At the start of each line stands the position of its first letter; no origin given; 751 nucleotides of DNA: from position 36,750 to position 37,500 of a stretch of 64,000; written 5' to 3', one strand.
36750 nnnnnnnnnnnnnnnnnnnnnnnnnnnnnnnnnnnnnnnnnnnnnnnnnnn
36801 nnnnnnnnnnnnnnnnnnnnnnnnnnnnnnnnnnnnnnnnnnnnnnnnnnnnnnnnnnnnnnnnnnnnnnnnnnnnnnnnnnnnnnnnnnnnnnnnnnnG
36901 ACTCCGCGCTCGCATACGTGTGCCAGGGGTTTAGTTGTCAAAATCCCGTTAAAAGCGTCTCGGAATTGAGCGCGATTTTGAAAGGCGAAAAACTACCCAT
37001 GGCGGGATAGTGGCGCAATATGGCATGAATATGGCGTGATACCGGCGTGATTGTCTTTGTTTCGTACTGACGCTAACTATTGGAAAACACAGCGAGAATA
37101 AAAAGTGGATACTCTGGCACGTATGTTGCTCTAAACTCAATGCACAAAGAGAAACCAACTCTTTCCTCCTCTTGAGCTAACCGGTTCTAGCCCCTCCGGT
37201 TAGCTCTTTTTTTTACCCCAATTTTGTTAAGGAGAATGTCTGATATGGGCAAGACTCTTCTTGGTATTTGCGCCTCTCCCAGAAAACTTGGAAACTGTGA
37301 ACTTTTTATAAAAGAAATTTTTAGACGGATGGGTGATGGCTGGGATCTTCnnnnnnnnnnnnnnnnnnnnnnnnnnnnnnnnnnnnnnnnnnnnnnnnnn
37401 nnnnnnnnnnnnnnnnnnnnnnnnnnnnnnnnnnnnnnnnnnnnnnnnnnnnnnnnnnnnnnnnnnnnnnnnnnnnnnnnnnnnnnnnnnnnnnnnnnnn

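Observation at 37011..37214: Candidate sigma54-dependent small RNA (or terminating leader) with a CCUCC-rich single-stranded region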

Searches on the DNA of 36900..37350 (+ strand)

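Call 3: search_rna_families(source=window, start=36900, end=37350, threshold=evalue, max_evalue=10, show_alignments=3)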
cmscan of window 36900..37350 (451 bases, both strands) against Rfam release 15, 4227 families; matches with E-value up to 10: 0.
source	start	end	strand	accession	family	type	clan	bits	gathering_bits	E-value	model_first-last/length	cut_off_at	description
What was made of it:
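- Closest known: Qrr1-5 sRNAs of Vibrio. Different: No sequence or structure similarity: there is no Rfam hit even at E<=10 (call 3).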

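Call 28: build_rna_model(alignment_id=A2, structure=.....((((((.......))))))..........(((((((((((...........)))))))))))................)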
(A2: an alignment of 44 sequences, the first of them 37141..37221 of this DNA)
Model R1 built from alignment A2 (44 sequences, 83 columns); structure: as given.
model positions 81; base pairs 17; branch points 1; effective number of sequences 1.87; information 0.7 bits per position. Calibrated on 0.2 Mb of random sequence (short: E-values are rough).
structure used (alignment columns):
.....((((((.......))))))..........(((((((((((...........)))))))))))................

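Call 29: search_with_rna_model(model_id=R1, sources=[window, L001, L002, L003, L004, L005, L006, L007, L008, L009, L010, L011, L012, L013, L014, L015, L016, L017, L018, L019, L020, L021, L022, L023, L024, L025, L026, L027, L028, L029, L030, L031, L032, L033, L034, L035, L036, L037, L038, L039, L040, L041, L042, L043, L044, L045, L046, L047, L048, L049, L050, L051, L052, L053, L054, L055, L056, L057, L058, L059, L060, L061, L062, L063, L064, L065, L066, L067, L068, L069, L070, L071, L072, L073, L074, L075, L076, L077, L078, L079, L080], max_evalue=1)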
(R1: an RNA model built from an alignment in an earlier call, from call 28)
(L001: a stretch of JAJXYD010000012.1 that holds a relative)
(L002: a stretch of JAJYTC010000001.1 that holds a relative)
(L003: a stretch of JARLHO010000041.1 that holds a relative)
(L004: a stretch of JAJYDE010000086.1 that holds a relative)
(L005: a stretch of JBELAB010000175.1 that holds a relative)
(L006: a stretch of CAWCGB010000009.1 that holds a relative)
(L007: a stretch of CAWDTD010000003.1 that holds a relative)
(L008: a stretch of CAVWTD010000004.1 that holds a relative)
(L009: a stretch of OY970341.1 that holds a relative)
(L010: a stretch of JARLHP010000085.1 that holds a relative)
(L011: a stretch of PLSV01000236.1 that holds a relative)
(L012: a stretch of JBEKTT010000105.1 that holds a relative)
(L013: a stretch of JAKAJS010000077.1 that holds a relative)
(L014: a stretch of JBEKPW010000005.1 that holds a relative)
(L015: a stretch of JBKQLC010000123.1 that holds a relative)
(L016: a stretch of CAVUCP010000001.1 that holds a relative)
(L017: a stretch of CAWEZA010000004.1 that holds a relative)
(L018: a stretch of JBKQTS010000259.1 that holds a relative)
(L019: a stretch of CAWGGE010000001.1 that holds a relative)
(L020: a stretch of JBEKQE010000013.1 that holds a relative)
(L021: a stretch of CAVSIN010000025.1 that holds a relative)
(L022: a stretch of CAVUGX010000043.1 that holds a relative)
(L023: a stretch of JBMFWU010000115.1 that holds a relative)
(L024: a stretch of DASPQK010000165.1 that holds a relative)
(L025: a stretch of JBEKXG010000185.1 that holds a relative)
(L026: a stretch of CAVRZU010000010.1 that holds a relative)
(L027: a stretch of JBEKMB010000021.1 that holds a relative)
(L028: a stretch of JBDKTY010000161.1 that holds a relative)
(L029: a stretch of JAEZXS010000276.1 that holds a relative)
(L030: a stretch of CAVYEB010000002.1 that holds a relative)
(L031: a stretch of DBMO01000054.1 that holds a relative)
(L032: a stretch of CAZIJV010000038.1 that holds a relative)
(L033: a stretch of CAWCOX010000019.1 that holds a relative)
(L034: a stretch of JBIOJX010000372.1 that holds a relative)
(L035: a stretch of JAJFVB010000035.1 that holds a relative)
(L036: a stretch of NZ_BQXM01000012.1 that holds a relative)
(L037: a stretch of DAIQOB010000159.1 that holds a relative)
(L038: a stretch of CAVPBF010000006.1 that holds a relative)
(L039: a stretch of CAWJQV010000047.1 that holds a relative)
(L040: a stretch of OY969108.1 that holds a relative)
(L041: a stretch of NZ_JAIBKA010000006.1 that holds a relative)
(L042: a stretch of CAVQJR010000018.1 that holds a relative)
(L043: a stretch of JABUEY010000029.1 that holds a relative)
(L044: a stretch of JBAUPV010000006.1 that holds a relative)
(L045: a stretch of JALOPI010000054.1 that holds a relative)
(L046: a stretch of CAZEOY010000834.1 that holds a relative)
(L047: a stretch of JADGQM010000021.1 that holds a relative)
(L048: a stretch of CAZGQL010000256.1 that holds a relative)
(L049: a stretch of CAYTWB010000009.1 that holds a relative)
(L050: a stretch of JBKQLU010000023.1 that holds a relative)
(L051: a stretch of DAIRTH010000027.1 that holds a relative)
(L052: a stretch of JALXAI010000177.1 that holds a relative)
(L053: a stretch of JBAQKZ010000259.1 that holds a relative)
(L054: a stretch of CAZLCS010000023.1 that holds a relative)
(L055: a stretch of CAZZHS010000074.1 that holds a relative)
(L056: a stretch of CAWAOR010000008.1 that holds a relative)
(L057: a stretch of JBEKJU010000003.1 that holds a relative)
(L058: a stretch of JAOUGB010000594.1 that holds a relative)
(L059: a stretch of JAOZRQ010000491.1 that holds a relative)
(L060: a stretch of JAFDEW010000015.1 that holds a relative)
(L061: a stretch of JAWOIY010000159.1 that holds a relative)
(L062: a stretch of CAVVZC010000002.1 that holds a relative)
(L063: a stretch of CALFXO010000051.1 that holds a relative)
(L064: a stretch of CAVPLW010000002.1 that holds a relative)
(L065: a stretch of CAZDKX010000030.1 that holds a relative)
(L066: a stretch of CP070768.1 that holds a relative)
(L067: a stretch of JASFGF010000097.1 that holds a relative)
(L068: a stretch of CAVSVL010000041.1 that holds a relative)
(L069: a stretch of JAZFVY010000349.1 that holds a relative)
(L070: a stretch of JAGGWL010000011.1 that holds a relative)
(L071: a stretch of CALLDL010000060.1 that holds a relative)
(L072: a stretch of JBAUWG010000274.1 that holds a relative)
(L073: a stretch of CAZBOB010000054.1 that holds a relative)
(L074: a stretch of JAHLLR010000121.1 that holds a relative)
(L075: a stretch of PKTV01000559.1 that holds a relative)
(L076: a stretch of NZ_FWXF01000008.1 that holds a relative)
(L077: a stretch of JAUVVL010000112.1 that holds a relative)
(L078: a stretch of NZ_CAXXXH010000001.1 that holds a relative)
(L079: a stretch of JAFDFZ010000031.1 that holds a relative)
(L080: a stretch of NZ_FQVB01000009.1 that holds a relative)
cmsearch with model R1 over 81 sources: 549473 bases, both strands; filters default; matches with E-value up to 1: 68.
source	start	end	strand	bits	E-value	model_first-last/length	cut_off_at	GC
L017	2906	2986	+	103.3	9.7e-20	1-81/81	no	0.42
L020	2897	2977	+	102.7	1.3e-19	1-81/81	no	0.46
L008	2886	2966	+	102.6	1.4e-19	1-81/81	no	0.46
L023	2898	2978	+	102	1.9e-19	1-81/81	no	0.42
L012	2777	2857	+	101.5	2.4e-19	1-81/81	no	0.48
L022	2885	2965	+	101.3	2.7e-19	1-81/81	no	0.43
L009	2795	2875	+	101.2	2.8e-19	1-81/81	no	0.47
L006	2858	2938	+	100.8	3.5e-19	1-81/81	no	0.42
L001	2897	2977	+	100.7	3.6e-19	1-81/81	no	0.46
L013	2035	2115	+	100.2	4.7e-19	1-81/81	no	0.44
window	37141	37221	+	99.7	6e-19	1-81/81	no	0.47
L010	2892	2972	+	99.1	8.3e-19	1-81/81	no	0.47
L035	2900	2980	+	98.9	9.2e-19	1-81/81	no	0.43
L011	2897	2977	+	98.8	9.5e-19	1-81/81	no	0.49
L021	2830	2910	+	98.6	1e-18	1-81/81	no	0.49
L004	2894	2974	+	98.6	1.1e-18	1-81/81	no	0.43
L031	2874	2954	+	98.4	1.2e-18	1-81/81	no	0.46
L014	2897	2976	+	98.1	1.3e-18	1-81/81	no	0.43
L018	21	100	+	98.1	1.3e-18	1-81/81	no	0.43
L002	2892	2972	+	98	1.4e-18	1-81/81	no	0.44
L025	300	380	+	97.8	1.6e-18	1-81/81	no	0.48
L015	2471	2551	+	97.7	1.7e-18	1-81/81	no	0.47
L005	2898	2978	+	97.3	2e-18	1-81/81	no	0.51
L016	2882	2962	+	97.1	2.3e-18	1-81/81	no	0.48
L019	2899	2978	+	96.7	2.7e-18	1-81/81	no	0.41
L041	2798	2878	+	96.3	3.3e-18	1-81/81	no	0.48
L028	2703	2783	+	96.2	3.5e-18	1-81/81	no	0.49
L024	2832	2911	+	95.3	5.5e-18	1-81/81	no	0.45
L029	2897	2977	+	95.3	5.7e-18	1-81/81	no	0.49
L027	2885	2965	+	95.3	5.7e-18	1-81/81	no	0.44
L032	2896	2976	+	95.2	6e-18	1-81/81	no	0.47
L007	2900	2980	+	94.5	8.5e-18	1-81/81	no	0.47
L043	2862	2942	+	93.7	1.2e-17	1-81/81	no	0.48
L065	2851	2931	+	93.7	1.3e-17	1-81/81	no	0.49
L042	2668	2748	+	93.2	1.6e-17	1-81/81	no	0.48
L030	2842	2921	+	92.5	2.3e-17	1-81/81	no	0.5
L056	2836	2916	+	91.6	3.6e-17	1-81/81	no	0.49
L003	2857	2938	+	91.4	4.1e-17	1-81/81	no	0.45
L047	2755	2835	+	91.3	4.2e-17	1-81/81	no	0.48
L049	2866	2946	+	87.4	3.1e-16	1-81/81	no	0.44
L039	2765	2845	+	85.3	8.7e-16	1-81/81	no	0.44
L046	168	248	+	84.1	1.6e-15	1-81/81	no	0.43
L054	2834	2914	+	84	1.7e-15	1-81/81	no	0.46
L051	2776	2851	+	71.2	1.1e-12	1-81/81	no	0.49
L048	762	837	+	71.1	1.1e-12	1-81/81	no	0.51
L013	2068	2102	-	17.1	0.88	32-66/81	no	0.51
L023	2931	2965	-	17.1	0.88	32-66/81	no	0.51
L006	2891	2925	-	17.1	0.88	32-66/81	no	0.51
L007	2933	2967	-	17.1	0.88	32-66/81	no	0.51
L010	2925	2959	-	17.1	0.88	32-66/81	no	0.51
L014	2929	2963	-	17.1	0.88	32-66/81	no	0.51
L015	2504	2538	-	17.1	0.88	32-66/81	no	0.51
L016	2915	2949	-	17.1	0.88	32-66/81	no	0.51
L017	2939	2973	-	17.1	0.88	32-66/81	no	0.51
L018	53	87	-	17.1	0.88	32-66/81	no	0.51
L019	2931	2965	-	17.1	0.88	32-66/81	no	0.51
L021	2863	2897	-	17.1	0.88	32-66/81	no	0.51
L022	2918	2952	-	17.1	0.88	32-66/81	no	0.51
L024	2864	2898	-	17.1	0.88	32-66/81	no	0.51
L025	333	367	-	17.1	0.88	32-66/81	no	0.51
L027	2918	2952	-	17.1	0.88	32-66/81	no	0.51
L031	2907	2941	-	17.1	0.88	32-66/81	no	0.51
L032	2929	2963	-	17.1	0.88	32-66/81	no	0.51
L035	2933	2967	-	17.1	0.88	32-66/81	no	0.51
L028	2736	2770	-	17.1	0.89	32-66/81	no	0.54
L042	2701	2735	-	17.1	0.89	32-66/81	no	0.54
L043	2895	2929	-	17.1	0.89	32-66/81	no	0.57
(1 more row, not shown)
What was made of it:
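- Closest known: Sigma54-dependent ncRNAs of Desulfovibrio vulgaris. Different: The covariance model found nothing outside Syntrophobacteraceae-type loci (call 29).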

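Call 47: search_with_rna_model(model_id=R1, sources=[window, L001, L002, L003, L004, L005, L006, L007, L008, L010, L011, L013, L014, L015, L017, L019, L021, L022, L023, L024, L025, L027, L028, L029, L030, L031, L032, L035, L039, L041, L042, L043, L046, L047, L048, L049, L051, L054, L056, L065, L081, L082, L083, L084, L085, L086, L087, L088, L089, L090, L091, L092, L093, L094, L095, L096, L097, L098, L099, L100, L101, L102, L103, L104, L105, L106, L107, L108, L109, L110, L111, L112, L113, L114, L115, L116, L117, L118, L119, L120, L121, L122, L123, L124, L125, L126, L127, L128, L129, L130, L131, L132, L133, L134, L135, L136, L137, L138, L140, L141], max_evalue=0.00001, make_alignment=true)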
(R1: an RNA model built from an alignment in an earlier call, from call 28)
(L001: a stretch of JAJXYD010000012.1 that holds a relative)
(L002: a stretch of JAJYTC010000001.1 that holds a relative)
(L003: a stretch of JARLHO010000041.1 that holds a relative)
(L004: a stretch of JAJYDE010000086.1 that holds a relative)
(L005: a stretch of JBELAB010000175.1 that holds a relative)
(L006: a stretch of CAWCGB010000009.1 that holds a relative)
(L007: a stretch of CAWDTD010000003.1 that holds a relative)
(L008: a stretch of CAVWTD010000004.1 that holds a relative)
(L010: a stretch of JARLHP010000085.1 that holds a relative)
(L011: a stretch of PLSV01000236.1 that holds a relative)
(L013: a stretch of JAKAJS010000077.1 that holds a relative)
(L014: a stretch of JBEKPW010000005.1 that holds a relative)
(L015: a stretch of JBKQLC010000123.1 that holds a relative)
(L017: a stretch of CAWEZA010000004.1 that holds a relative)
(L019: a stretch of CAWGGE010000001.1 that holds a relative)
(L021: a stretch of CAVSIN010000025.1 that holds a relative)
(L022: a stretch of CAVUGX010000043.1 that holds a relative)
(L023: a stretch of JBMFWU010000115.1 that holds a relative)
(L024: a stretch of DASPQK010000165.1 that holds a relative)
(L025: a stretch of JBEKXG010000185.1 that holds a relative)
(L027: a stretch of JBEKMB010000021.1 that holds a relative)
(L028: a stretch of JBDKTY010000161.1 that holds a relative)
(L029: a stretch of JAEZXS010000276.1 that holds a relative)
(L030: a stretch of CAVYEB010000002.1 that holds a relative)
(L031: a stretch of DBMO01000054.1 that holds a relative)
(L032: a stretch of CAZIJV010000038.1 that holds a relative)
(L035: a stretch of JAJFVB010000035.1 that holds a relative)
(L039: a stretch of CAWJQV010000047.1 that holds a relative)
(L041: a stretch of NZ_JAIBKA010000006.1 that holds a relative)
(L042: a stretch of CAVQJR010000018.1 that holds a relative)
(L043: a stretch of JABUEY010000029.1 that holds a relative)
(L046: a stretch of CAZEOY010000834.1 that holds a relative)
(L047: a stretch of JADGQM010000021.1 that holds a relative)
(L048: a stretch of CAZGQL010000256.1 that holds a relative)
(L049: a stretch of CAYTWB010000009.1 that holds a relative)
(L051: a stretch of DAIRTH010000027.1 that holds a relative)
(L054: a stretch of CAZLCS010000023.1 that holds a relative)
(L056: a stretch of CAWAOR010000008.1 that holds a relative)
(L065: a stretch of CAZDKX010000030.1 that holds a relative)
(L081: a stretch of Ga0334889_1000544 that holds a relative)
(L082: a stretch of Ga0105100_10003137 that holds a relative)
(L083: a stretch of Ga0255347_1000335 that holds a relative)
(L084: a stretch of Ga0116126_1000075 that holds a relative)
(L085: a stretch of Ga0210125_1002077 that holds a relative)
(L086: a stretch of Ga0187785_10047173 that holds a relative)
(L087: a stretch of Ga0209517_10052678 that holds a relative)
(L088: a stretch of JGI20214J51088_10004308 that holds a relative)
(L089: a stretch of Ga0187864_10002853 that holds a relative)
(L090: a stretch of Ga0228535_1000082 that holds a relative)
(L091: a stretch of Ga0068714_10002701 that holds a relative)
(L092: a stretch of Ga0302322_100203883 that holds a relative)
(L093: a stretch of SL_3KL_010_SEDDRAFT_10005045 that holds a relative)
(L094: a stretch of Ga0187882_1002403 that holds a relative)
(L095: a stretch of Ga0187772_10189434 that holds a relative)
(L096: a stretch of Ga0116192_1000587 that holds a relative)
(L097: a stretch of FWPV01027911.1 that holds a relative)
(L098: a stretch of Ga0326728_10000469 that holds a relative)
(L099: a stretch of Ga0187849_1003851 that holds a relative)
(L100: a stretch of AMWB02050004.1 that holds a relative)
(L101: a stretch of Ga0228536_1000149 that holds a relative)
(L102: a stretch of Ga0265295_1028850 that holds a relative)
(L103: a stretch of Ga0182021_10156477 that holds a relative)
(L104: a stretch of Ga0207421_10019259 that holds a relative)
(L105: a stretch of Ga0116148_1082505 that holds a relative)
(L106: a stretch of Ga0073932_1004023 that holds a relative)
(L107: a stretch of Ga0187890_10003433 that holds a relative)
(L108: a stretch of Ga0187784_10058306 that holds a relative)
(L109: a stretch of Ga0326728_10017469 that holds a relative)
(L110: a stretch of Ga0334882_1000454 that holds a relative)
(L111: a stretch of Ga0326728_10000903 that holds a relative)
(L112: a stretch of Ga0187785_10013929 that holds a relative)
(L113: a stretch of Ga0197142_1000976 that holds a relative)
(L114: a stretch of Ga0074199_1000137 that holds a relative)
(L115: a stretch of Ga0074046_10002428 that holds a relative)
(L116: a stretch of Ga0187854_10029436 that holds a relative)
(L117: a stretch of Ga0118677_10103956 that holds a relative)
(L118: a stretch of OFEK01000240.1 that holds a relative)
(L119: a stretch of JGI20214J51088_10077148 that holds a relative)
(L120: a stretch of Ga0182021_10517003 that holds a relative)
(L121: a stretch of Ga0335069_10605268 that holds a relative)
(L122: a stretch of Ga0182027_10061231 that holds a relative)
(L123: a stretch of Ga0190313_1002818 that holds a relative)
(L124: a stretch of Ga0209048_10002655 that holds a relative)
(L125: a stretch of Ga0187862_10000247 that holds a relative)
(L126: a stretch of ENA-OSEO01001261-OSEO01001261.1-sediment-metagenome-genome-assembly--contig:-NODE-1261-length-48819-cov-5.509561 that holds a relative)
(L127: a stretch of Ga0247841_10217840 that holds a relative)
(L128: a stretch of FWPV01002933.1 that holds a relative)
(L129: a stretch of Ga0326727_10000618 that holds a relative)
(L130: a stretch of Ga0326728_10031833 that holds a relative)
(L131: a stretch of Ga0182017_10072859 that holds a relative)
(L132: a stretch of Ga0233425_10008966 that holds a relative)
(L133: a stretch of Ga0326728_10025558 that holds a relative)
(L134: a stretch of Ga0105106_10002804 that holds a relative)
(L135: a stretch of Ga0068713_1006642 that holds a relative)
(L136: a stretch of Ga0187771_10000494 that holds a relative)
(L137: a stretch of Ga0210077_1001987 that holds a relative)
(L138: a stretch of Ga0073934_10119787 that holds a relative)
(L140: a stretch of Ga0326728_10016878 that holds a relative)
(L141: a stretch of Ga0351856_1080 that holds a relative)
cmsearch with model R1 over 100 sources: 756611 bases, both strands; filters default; matches with E-value up to 0.00001: 101.
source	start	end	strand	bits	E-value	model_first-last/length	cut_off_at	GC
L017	2906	2986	+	103.3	1.3e-19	1-81/81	no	0.42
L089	4044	4124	-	102.7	1.9e-19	1-81/81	no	0.46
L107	4835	4915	+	102.7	1.9e-19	1-81/81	no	0.46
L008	2886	2966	+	102.6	1.9e-19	1-81/81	no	0.46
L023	2898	2978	+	102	2.6e-19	1-81/81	no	0.42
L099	6403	6483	-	101.5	3.3e-19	1-81/81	no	0.48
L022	2885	2965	+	101.3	3.7e-19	1-81/81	no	0.43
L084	722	802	+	101.2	3.8e-19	1-81/81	no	0.47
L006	2858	2938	+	100.8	4.8e-19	1-81/81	no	0.42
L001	2897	2977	+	100.7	5e-19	1-81/81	no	0.46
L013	2035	2115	+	100.2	6.4e-19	1-81/81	no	0.44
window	37141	37221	+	99.7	8.3e-19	1-81/81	no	0.47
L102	3017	3097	-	99.5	9.1e-19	1-81/81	no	0.46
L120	257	337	+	99.1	1.1e-18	1-81/81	no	0.48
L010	2892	2972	+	99.1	1.1e-18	1-81/81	no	0.47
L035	2900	2980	+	98.9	1.3e-18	1-81/81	no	0.43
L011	2897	2977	+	98.8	1.3e-18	1-81/81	no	0.49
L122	1798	1878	-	98.8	1.3e-18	1-81/81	no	0.49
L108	537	617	+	98.8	1.3e-18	1-81/81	no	0.46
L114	8305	8385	+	98.6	1.4e-18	1-81/81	no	0.44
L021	2830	2910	+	98.6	1.4e-18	1-81/81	no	0.49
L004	2894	2974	+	98.6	1.5e-18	1-81/81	no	0.43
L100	795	875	+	98.5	1.5e-18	1-81/81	no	0.46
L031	2874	2954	+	98.4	1.6e-18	1-81/81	no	0.46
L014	2897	2976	+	98.1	1.8e-18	1-81/81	no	0.43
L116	1484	1563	-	98.1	1.8e-18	1-81/81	no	0.43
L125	4724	4803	+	98.1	1.8e-18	1-81/81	no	0.43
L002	2892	2972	+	98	2e-18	1-81/81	no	0.44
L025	300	380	+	97.8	2.2e-18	1-81/81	no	0.48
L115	4251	4330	+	97.8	2.2e-18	1-81/81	no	0.46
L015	2471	2551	+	97.7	2.3e-18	1-81/81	no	0.47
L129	3353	3433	-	97.6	2.5e-18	1-81/81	no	0.47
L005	2898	2978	+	97.3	2.8e-18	1-81/81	no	0.51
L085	2016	2096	-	96.9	3.4e-18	1-81/81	no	0.48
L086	398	478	-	96.9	3.5e-18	1-81/81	no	0.47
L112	296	376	+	96.8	3.7e-18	1-81/81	no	0.46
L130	4962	5042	-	96.8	3.7e-18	1-81/81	no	0.47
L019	2899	2978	+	96.7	3.7e-18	1-81/81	no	0.41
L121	911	991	-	96.7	3.8e-18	1-81/81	no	0.48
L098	7229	7309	-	96.6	4e-18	1-81/81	no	0.47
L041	2798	2878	+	96.3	4.6e-18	1-81/81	no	0.48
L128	1186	1266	-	96.3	4.6e-18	1-81/81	no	0.48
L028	2703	2783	+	96.2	4.8e-18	1-81/81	no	0.49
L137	1874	1954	-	96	5.3e-18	1-81/81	no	0.48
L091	4426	4506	+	95.6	6.7e-18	1-81/81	no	0.48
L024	2832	2911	+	95.3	7.6e-18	1-81/81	no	0.45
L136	9944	10023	+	95.3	7.6e-18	1-81/81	no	0.45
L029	2897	2977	+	95.3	7.8e-18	1-81/81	no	0.49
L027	2885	2965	+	95.3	7.9e-18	1-81/81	no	0.44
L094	8022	8102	+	95.3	7.9e-18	1-81/81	no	0.44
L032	2896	2976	+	95.2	8.3e-18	1-81/81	no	0.47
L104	426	506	+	95.1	8.7e-18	1-81/81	no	0.49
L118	3163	3243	+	94.9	9.3e-18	1-81/81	no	0.49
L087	922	1001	-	94.9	9.3e-18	1-81/81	no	0.47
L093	5634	5714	+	94.7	1.1e-17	1-81/81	no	0.49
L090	6001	6081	-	94.7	1.1e-17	1-81/81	no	0.51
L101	305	385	+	94.7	1.1e-17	1-81/81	no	0.51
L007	2900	2980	+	94.5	1.2e-17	1-81/81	no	0.47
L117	1331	1411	+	94.4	1.2e-17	1-81/81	no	0.46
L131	90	170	+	94.2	1.3e-17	1-81/81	no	0.47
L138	1783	1863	-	94.1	1.4e-17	1-81/81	no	0.48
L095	1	76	+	93.9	1.6e-17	6-81/81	5'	0.42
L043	2862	2942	+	93.7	1.7e-17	1-81/81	no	0.48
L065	2851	2931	+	93.7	1.7e-17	1-81/81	no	0.49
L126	11475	11555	-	93.5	1.9e-17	1-81/81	no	0.48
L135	2858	2938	+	93.5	1.9e-17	1-81/81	no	0.48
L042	2668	2748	+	93.2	2.3e-17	1-81/81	no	0.48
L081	103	183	+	93.1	2.4e-17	1-81/81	no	0.49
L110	783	863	-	93.1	2.4e-17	1-81/81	no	0.49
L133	339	418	+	93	2.4e-17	1-81/81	no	0.46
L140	14562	14641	+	93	2.4e-17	1-81/81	no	0.46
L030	2842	2921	+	92.5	3.1e-17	1-81/81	no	0.5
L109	13316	13395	+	92.3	3.5e-17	1-81/81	no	0.49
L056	2836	2916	+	91.6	4.9e-17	1-81/81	no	0.49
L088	8779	8859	+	91.5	5.4e-17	1-81/81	no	0.46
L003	2857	2938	+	91.4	5.7e-17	1-81/81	no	0.45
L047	2755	2835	+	91.3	5.8e-17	1-81/81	no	0.48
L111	4830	4909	-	91.3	5.9e-17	1-81/81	no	0.46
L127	106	186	-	90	1.1e-16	1-81/81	no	0.51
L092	988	1068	-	89.6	1.4e-16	1-81/81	no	0.48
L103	46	126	-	89.6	1.4e-16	1-81/81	no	0.48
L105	577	657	+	88.2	2.8e-16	1-81/81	no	0.44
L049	2866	2946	+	87.4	4.3e-16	1-81/81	no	0.44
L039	2765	2845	+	85.3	1.2e-15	1-81/81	no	0.44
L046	168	248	+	84.1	2.3e-15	1-81/81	no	0.43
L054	2834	2914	+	84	2.3e-15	1-81/81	no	0.46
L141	7219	7299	+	84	2.4e-15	1-81/81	no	0.48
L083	3464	3544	+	84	2.4e-15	1-81/81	no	0.47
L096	13239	13319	+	83.5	3e-15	1-81/81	no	0.48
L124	5998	6078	-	82.8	4.3e-15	1-81/81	no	0.48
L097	3186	3266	-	82.1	6.1e-15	1-81/81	no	0.44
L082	8199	8279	-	81.7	7.4e-15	1-81/81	no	0.46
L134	4232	4312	+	81.6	7.8e-15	1-81/81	no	0.46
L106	3178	3258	+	79.1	2.8e-14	1-81/81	no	0.49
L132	3218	3297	-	79.1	2.8e-14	1-81/81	no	0.52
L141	6863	6943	+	78.1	4.6e-14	1-81/81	no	0.51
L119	1405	1480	+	72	1e-12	1-81/81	no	0.5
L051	2776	2851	+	71.2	1.5e-12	1-81/81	no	0.49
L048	762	837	+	71.1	1.6e-12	1-81/81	no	0.51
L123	3206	3286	-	66.9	1.4e-11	1-81/81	no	0.43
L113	12587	12667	-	57.2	1.8e-09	1-81/81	no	0.47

Alignment A3: 101 matches aligned to the model, 83 columns, each read 5' to 3' on its own strand. Consensus structure (alignment columns), stored with it:
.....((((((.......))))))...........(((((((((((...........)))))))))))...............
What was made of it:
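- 37141..37214 (+): Predicted small RNA of about 70-74 nt. The start is inferred at 37141 +/- 3 from the promoter geometry, and the 3' end lies in the T-run. The covariance model R1 scores 57-103 bits in every copy and finds nothing significant elsewhere (calls 29, 47).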
